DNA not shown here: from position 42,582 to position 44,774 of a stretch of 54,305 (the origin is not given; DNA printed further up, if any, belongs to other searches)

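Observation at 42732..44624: Single polypeptide fusing a secreted two-domain multicopper oxidase to a ZIP-family metal permease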

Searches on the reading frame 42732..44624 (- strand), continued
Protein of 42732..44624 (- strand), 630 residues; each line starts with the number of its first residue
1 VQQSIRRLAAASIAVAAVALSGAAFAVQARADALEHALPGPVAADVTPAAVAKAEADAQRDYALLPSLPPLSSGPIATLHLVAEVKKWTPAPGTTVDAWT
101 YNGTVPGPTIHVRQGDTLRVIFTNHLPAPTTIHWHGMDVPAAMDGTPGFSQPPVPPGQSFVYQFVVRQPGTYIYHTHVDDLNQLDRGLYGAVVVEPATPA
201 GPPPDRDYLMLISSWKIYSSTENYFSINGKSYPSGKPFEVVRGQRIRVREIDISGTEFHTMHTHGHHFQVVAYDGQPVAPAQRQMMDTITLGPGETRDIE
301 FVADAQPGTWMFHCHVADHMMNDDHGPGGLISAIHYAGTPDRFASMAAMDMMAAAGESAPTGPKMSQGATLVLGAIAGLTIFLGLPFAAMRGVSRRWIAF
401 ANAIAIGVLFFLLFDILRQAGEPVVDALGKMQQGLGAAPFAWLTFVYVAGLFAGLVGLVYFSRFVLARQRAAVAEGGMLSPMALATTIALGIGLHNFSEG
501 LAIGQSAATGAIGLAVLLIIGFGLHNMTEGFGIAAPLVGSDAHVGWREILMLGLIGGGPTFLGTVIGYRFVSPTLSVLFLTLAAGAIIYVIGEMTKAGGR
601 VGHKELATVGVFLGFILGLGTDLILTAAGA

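Call 47: predict_structure(alignment_id=A2)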
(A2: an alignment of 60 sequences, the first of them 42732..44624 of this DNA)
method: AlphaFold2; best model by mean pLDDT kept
length: 630 residues; sequences in the alignment: 60
mean_pLDDT: 83.5   pTM: 0.58
mean pLDDT of the five models: 83.5, 81.2, 80.5, 77.3, 75.5
residues with pLDDT >= 90: 257; 70-90: 284; 50-70: 56; < 50: 33
segments of 3 or more residues with pLDDT < 50: 217-229, 320-325, 352-361
pLDDT, mean of each block of 10 residues (from residue 1): 75 84 67 84 92 94 92 93 88 76 92 97 94 93 87 94 96 84 76 93 93 58 40 80 97 78 95 93 95 91 96 67 53 92 79 42 77 91 87 83 87 87 82 77 94 86 80 73 86 87 83 72 83 83 88 94 91 82 85 80 84 89 68
secondary structure, 60 per line:
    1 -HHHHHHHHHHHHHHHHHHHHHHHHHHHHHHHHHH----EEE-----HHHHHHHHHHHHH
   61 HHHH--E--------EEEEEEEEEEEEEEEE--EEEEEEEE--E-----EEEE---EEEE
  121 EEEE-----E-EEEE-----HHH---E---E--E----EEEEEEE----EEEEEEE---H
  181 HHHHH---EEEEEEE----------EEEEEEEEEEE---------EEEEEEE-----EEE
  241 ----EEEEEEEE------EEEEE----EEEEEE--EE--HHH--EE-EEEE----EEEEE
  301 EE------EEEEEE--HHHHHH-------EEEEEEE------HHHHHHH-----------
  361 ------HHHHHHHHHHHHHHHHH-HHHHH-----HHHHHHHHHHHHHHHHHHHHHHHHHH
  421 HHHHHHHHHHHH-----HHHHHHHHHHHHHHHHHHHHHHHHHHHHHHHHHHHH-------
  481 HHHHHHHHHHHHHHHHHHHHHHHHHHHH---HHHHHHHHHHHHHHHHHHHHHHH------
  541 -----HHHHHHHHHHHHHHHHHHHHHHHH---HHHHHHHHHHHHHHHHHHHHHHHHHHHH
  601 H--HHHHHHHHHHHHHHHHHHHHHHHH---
elements in order: H2-35 E40-42 H48-64 E76-91 E94-101 E110-113 E117-124 E132-135 E159-165 E170-176 H180-185 E189-195 E206-216 E226-232 E238-240 E245-252 E259-263 E268-273 E288-291 E296-302 E309-314 H317-322 E330-336 H343-349 H367-383 H385-389 H395-432 H438-473 H481-508 H512-534 H546-569 H573-601 H604-627
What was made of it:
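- On Multicopper oxidase, two-domain class: Only a single-chain prediction was possible (call 47).
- Checked: The AlphaFold model has 8 C-terminal helices (call 47).
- The single-chain model has a low inter-domain pTM of 0.58 (call 47).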

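Call 49: fold_search(model_id=the predicted structure, library=pdb)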
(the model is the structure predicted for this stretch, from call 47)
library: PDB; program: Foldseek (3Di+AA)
matches with E <= 10: 1250; with E <= 0.001: 548
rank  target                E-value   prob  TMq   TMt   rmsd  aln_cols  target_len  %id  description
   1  3gdc_A                3.8e-24  1.00  0.38  0.80   3.1       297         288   29  Crystal structure of multicopper oxidase (released 2010-03-09)
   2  3g5w_A                5.4e-24  1.00  0.38  0.72   5.8       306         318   32  Crystal structure of Blue Copper Oxidase from Nitrosomonas europaea (released 2009-02-17)
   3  3gdc_C                1.6e-23  1.00  0.39  0.82   2.8       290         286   29  Crystal structure of multicopper oxidase (released 2010-03-09)
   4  3gdc_B                2.6e-23  1.00  0.37  0.79   2.5       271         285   30  Crystal structure of multicopper oxidase (released 2010-03-09)
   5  2zwn_B                5.7e-23  1.00  0.39  0.75   2.8       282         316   33  Crystal structure of the novel two-domain type laccase from a metagenome (released 2009-04-07)
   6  2zwn_A                2.8e-22  1.00  0.39  0.75   3.0       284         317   33  Crystal structure of the novel two-domain type laccase from a metagenome (released 2009-04-07)
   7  7rab_A                8.9e-22  1.00  0.39  0.78   3.1       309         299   27  Crystal structure of a dodecameric multicopper oxidase from M. hydrothermalis in a cubic lattice (released 2021-10-20)
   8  6vow                  3.8e-21  1.00  0.37  0.57   3.0       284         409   27  Crystal structure of multi-copper oxidase from Pseudomonas Thermotolerans (released 2021-02-03)
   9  7rab_F                3.8e-21  1.00  0.38  0.78   3.1       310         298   26  Crystal structure of a dodecameric multicopper oxidase from M. hydrothermalis in a cubic lattice (released 2021-10-20)
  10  9cck_A                4.3e-21  1.00  0.37  0.56   4.9       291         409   27  Multi-copper oxidase with a C-terminal cupredoxin domain from Nitrosopumilus maritimus (released 2025-02-05)
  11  1aoz_A                1.6e-20  1.00  0.37  0.42   3.2       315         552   24  REFINED CRYSTAL STRUCTURE OF ASCORBATE OXIDASE AT 1.9 ANGSTROMS RESOLUTION (released 1993-10-31)
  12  9cck_C                4.0e-20  1.00  0.36  0.72   4.6       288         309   27  Multi-copper oxidase with a C-terminal cupredoxin domain from Nitrosopumilus maritimus (released 2025-02-05)
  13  4f7k_A                4.2e-20  1.00  0.37  0.60   3.3       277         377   27  Crystal structure of Lac15 from a marine microbial metagenome (released 2013-05-22)
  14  6w2k_A                1.0e-19  1.00  0.37  0.52   4.4       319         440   22  Crystal structure of laccase from Thermus thermophilus HB27 in reducing conditions (Na2,S2,O2, 20 min) (released 2021-03-10)
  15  8z59_A                1.0e-19  1.00  0.36  0.50  13.3       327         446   20  The X-Ray crystal structure of multicopper oxidase from Sulfurimonas sp. (released 2025-02-19)
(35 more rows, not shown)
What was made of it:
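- On Multicopper oxidase, two-domain class: Foldseek places trimeric two-domain MCOs on top (call 49).
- The closest folds are trimeric two-domain MCOs 3gdc, 3g5w, 2zwn and 7rab (call 49).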

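Call 68: search_protein_families(library=pfam, proteins=[L056:2826-3968:-, L056:3987-4562:-, L056:4589-5032:-, L056:5025-5417:-, L064:2561-3256:+, L064:3256-4362:+, L064:4414-5031:+, L012:5974-7845:+], max_evalue=0.001)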
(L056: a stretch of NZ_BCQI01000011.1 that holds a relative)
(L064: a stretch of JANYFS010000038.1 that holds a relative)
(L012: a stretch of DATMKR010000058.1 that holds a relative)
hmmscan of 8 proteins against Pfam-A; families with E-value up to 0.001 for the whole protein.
L056:2826-3968:- (380 aa): 2 families
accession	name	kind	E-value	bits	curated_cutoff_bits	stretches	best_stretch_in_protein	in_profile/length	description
PF00753.33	Lactamase_B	-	3.3e-17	63.5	22.7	1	134-277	5-178/196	Metallo-beta-lactamase superfamily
PF00581.25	Rhodanese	-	4.9e-14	53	22.2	1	15-109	5-101/102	Rhodanese-like domain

L056:3987-4562:- (191 aa): 2 families
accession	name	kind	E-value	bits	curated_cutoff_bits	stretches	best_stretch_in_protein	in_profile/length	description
PF01206.22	TusA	-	3.3e-25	88.1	28.6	1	9-77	2-70/70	Sulfurtransferase TusA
PF00581.25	Rhodanese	-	1e-19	71.3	22.2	1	95-184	2-100/102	Rhodanese-like domain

L056:4589-5032:- (147 aa): 2 families
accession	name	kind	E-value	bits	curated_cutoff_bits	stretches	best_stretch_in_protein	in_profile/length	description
PF13686.11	DrsE_2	-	1.1e-33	116.8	25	2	81-144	91-154/156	DsrE/DsrF/DrsH-like family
PF02635.20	DsrE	-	6e-16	59.1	22.7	1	21-147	3-116/116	DsrE/DsrF-like family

L056:5025-5417:- (130 aa): 1 family
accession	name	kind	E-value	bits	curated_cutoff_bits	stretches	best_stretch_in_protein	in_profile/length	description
PF00581.25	Rhodanese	-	4.1e-19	69.3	22.2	1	39-126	4-100/102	Rhodanese-like domain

L064:2561-3256:+ (231 aa): 2 families
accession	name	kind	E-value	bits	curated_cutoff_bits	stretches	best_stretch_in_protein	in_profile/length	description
PF00072.30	Response_reg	-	2.9e-30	105.1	30.2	1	6-119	1-111/111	Response regulator receiver domain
PF00486.34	Trans_reg_C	-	4e-25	88.1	26.2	1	151-223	2-77/77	Transcriptional regulatory protein, C terminal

L064:3256-4362:+ (368 aa): 3 families
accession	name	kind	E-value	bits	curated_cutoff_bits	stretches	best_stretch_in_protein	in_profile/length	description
PF02518.31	HATPase_c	-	2.4e-28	99.2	26.4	1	258-367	2-109/111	Histidine kinase-, DNA gyrase B-, and HSP90-like ATPase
PF00512.31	HisKA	-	3.1e-18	66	26.9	1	149-211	2-66/66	His Kinase A (phospho-acceptor) domain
PF00672.30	HAMP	-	4.2e-11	43.4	25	1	89-143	1-52/53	HAMP domain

L064:4414-5031:+ (205 aa): 2 families
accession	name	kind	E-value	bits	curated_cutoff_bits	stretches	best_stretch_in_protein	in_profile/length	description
PF03713.19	DUF305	-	6.8e-52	176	27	2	61-201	4-151/151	Domain of unknown function (DUF305)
PF13628.12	DUF4142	-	2.9e-15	57.2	27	2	31-98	60-127/138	Domain of unknown function (DUF4142)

L012:5974-7845:+ (624 aa): 4 families
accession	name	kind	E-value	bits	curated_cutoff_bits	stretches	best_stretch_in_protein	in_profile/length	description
PF07732.21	Cu-oxidase_3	-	3.6e-29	101.7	21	1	94-202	8-117/119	Multicopper oxidase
PF07731.20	Cu-oxidase_2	-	7.7e-27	94.2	20.4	2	229-326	17-124/137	Multicopper oxidase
PF00394.28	Cu-oxidase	-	6.1e-14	52.8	21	1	229-335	36-151/157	Multicopper oxidase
PF02535.28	Zip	-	7.8e-06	25.8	35.1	1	471-582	169-283/323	ZIP Zinc transporter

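Call 71: find_homologous_proteins(query=L056:5974-7785:+, max_evalue=1e-20)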
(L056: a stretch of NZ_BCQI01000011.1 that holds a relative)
Query L056:5974-7785:+ (604 aa): 1145 proteins with E <= 1e-20 among 8000 candidates; the best 120 are listed.
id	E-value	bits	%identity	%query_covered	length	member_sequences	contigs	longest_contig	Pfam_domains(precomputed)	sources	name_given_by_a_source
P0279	0.0e+0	1337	100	100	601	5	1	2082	PF07731.21,PF00394.29,PF07732.22,PF02535.29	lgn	-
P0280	0.0e+0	1161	85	100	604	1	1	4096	PF07731.21,PF00394.29,PF07732.22,PF02535.29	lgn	-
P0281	3.8e-287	972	71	100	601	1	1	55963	PF07731.21,PF00394.29,PF07732.22,PF02535.29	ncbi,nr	ncbi:MAG: multicopper oxidase domain-containing protein [Kyrpidia sp.]|nr:multicopper oxidase domain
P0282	1.4e-276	937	69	99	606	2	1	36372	PF07731.21,PF00394.29,PF07732.22,PF02535.29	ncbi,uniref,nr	ncbi:multicopper oxidase domain-containing protein [Alicyclobacillus cellulosilyticus]|uniref:multic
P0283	1.2e-275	934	69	100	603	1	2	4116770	PF07731.21,PF00394.29,PF07732.22,PF02535.29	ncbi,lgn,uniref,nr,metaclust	ncbi:ZIP zinc transporter [Aneurinibacillus soli]|uniref:Multicopper oxidase mco n=1 Tax=Aneurinibac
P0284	1.1e-270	918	67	100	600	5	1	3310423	PF07731.21,PF00394.29,PF07732.22,PF02535.29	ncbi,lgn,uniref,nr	ncbi:multicopper oxidase domain-containing protein [Kyrpidia spormannii]|uniref:Copper oxidase n=1 T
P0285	1.6e-264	897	65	99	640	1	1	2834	PF07731.21,PF00394.29,PF07732.22,PF02535.29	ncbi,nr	ncbi:MAG: multicopper oxidase domain-containing protein [Alicyclobacillus sp.]|nr:multicopper oxidas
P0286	2.9e-252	857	64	100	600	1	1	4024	PF07731.21,PF00394.29,PF07732.22,PF02535.29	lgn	-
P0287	2.1e-250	851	63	100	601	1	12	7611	PF07731.21,PF00394.29,PF07732.22,PF02535.29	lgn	-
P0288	6.5e-248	842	64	99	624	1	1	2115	PF07731.21,PF00394.29,PF07732.22,PF02535.29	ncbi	-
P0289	4.8e-247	839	62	99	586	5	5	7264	PF07731.21,PF00394.29,PF07732.22,PF02535.29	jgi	jgi:zinc transporter ZupT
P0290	7.9e-246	835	63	99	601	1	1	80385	PF07731.21,PF00394.29,PF07732.22,PF02535.29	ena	-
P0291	1.4e-243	828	63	99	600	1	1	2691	PF07731.21,PF00394.29,PF07732.22,PF02535.29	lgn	-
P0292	3.2e-243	827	63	99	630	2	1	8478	PF07731.21,PF00394.29,PF07732.22,PF02535.29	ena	-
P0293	1.2e-241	822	63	99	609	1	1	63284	PF07731.21,PF00394.29,PF07732.22,PF02535.29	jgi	jgi:manganese oxidase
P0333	2.7e-215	735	57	97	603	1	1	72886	PF07731.21,PF00394.29,PF07732.22,PF02535.29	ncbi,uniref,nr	ncbi:multicopper oxidase domain-containing protein (plasmid) [Deinococcus sp. KNUC1210]|uniref:multi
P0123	7.1e-190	651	51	97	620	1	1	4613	PF07731.21,PF00394.29,PF07732.22,PF02535.29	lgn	-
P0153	1.1e-139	485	43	97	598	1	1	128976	PF07731.21,PF00394.29,PF07732.22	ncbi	-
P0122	1.7e-126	441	44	53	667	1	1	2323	PF07731.21,PF00394.29,PF07732.22,PF02535.29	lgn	-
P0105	6.7e-125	436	49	44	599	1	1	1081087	PF07731.21,PF00394.29,PF07732.22,PF02535.29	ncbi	-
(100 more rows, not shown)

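Call 72: find_encoding_contigs(protein=P0284, flank=7000, max_places=1)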
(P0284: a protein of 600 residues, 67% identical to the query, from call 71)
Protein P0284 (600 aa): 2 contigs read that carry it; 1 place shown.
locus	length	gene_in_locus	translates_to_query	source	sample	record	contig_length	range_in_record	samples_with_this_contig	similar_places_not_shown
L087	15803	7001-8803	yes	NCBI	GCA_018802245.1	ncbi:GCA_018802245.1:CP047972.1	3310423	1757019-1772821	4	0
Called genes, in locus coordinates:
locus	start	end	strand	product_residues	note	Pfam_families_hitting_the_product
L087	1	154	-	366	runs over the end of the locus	PF00535:Glycos_transf_2, PF13641:Glyco_tranf_2_3, PF04138:GtrA_DPMS_TM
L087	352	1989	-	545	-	PF13541:ChlI, PF01078:Mg_chelatase, PF00493:MCM (faint), PF07728:AAA_5 (weak), PF13335:Mg_chelatase_C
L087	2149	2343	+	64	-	-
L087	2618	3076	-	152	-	-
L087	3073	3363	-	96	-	PF13183:Fer4_8 (faint), PF05187:Fer4_ETF_QO, PF12838:Fer4_7 (faint), PF12797:Fer4_2 (faint), PF13237:Fer4_10 (weak), PF13187:Fer4_9 (weak)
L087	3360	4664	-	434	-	PF00890:FAD_binding_2 (weak), PF01266:DAO (weak), PF01946:Thi4, PF03486:HI0933_like (weak), PF07992:Pyr_redox_2, PF12831:FAD_oxidored, PF13450:NAD_binding_8 (weak), PF26311:ETF-QO_FixC_C, +2 more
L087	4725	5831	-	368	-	PF01012:ETF, PF00766:ETF_alpha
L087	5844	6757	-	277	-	PF01012:ETF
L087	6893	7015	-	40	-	-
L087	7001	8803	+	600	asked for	PF02535:Zip, PF07732:Cu-oxidase_3, PF00394:Cu-oxidase, PF07731:Cu-oxidase_2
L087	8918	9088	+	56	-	-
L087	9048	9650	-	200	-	PF02525:Flavodoxin_2, PF03358:FMN_red, PF00258:Flavodoxin_1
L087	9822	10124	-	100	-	PF03672:UPF0154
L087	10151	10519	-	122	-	PF02021:UPF0102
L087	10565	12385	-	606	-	PF03717:PBP_dimer, PF00905:Transpeptidase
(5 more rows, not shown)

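Call 73: find_encoding_contigs(protein=P0333, flank=7000, max_places=1)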
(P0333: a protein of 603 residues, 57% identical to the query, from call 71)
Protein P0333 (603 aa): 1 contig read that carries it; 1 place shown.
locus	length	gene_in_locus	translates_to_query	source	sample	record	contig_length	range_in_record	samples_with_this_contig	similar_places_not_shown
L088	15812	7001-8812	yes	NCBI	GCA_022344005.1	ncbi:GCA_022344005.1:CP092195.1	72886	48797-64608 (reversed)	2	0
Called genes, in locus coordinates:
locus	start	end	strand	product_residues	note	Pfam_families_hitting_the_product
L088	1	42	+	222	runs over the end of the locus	PF00072:Response_reg, PF00486:Trans_reg_C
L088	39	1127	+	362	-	PF00672:HAMP, PF00512:HisKA, PF02518:HATPase_c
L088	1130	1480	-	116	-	PF03860:Csp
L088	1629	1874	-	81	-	PF09939:DUF2171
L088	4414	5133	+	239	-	PF02535:Zip (weak)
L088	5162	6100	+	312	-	PF01545:Cation_efflux, PF16916:ZT_dimer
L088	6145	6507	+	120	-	PF01022:HTH_5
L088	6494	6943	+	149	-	-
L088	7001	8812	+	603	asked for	PF02535:Zip (weak), PF07732:Cu-oxidase_3, PF00394:Cu-oxidase, PF07731:Cu-oxidase_2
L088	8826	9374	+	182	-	-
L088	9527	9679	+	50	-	-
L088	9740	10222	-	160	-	PF07992:Pyr_redox_2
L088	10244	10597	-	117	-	-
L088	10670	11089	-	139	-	-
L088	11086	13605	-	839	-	PF00403:HMA, PF00122:E1-E2_ATPase, PF00702:Hydrolase, PF12710:HAD (weak), PF08282:Hydrolase_3 (faint)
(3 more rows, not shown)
